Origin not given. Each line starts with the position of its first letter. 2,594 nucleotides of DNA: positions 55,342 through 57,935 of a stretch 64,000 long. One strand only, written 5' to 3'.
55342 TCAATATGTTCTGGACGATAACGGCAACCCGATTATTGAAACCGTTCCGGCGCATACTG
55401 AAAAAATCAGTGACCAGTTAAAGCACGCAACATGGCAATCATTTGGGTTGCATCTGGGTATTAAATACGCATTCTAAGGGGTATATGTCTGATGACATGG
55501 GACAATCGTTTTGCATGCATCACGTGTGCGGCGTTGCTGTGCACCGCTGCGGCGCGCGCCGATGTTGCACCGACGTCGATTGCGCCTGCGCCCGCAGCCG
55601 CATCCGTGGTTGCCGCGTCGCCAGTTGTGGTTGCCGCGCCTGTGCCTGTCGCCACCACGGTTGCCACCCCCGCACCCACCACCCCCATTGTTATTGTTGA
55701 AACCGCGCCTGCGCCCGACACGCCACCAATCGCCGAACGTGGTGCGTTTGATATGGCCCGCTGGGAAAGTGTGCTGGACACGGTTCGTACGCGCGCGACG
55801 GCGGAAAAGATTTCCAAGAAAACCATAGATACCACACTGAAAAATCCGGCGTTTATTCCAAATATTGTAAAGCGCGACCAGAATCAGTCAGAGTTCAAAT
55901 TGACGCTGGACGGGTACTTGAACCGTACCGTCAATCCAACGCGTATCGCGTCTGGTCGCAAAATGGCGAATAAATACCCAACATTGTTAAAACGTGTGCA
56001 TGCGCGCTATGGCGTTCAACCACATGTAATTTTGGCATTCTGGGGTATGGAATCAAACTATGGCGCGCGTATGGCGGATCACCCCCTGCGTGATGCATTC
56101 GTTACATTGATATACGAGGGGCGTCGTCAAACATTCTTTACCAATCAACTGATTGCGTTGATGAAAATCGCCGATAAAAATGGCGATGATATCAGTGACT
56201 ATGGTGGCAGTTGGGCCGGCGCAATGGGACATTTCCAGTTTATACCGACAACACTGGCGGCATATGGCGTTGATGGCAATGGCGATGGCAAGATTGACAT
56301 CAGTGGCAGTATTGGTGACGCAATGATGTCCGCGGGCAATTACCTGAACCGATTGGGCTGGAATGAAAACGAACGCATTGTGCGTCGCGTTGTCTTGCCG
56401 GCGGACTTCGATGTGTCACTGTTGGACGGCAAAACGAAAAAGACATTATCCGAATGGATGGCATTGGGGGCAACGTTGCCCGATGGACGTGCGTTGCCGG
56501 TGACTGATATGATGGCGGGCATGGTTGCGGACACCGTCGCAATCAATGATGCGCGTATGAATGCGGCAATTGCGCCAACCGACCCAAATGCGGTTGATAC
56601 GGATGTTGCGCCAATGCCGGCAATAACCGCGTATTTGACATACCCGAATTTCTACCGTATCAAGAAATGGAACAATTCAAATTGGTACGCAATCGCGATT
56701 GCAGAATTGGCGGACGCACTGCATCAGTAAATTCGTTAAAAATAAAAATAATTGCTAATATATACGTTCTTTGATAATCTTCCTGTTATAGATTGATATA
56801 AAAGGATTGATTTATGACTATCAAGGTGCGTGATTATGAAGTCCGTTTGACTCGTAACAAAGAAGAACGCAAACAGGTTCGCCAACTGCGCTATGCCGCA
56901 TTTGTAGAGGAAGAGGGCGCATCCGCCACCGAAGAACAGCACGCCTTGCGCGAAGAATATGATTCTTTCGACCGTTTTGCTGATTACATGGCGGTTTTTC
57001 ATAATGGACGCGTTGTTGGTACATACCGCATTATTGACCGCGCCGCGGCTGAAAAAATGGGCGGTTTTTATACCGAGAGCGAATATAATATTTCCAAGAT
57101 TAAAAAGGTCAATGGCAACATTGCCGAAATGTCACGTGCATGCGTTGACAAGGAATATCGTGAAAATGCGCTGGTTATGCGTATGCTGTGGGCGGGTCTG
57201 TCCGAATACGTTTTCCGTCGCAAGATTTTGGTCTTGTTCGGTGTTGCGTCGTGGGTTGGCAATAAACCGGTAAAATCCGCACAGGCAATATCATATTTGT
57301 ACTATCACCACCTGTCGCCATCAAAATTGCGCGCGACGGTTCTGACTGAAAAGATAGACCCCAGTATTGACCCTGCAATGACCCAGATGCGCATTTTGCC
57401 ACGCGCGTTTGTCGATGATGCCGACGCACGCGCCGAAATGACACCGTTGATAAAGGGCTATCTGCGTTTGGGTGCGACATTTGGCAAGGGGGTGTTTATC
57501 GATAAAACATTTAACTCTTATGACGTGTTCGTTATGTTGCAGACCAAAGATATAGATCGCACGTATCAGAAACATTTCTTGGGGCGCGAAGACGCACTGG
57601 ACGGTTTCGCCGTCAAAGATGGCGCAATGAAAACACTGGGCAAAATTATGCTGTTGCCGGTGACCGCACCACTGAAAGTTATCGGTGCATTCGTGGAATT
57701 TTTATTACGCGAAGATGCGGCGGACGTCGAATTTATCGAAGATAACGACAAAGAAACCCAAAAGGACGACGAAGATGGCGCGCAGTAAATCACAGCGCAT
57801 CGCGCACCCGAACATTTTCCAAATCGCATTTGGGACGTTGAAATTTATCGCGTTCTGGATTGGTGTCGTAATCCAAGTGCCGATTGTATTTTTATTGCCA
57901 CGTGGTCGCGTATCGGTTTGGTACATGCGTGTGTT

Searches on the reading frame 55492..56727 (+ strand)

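Call 42: search_protein_families(library=pfam, proteins=[window:55492-56727:+], max_evalue=0.001)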
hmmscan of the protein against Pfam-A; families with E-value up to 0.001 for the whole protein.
window:55492-56727:+ (412 aa): 1 family
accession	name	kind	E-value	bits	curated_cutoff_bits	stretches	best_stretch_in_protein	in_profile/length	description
PF13406.11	SLT_2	-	7e-88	295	24.3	1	93-408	4-292/292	Transglycosylase SLT domain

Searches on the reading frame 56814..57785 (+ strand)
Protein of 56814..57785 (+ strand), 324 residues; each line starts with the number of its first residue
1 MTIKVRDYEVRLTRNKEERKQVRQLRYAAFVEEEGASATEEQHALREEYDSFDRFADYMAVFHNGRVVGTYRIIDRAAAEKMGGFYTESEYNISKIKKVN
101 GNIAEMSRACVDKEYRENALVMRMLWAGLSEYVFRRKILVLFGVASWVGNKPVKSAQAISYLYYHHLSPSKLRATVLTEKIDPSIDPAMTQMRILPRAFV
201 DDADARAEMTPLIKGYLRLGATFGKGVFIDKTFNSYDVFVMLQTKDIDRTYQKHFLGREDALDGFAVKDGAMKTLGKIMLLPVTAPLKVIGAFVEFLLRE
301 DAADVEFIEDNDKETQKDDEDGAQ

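Call 42: search_protein_families(library=pfam, proteins=[window:56814-57785:+], max_evalue=0.001)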
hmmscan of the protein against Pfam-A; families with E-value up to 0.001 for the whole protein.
window:56814-57785:+ (324 aa): 3 families
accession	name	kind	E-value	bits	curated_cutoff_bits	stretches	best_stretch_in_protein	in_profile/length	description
PF13444.12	Acetyltransf_5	-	2e-25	89.8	22.4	1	25-126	1-102/102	Acetyltransferase (GNAT) domain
PF21926.2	FeeM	-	5.6e-07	29.9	27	1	22-134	2-110/158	N-acyl amino acid synthase FeeM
PF00765.23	Autoind_synth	-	4.4e-05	23.5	24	1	16-118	7-106/183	Autoinducer synthase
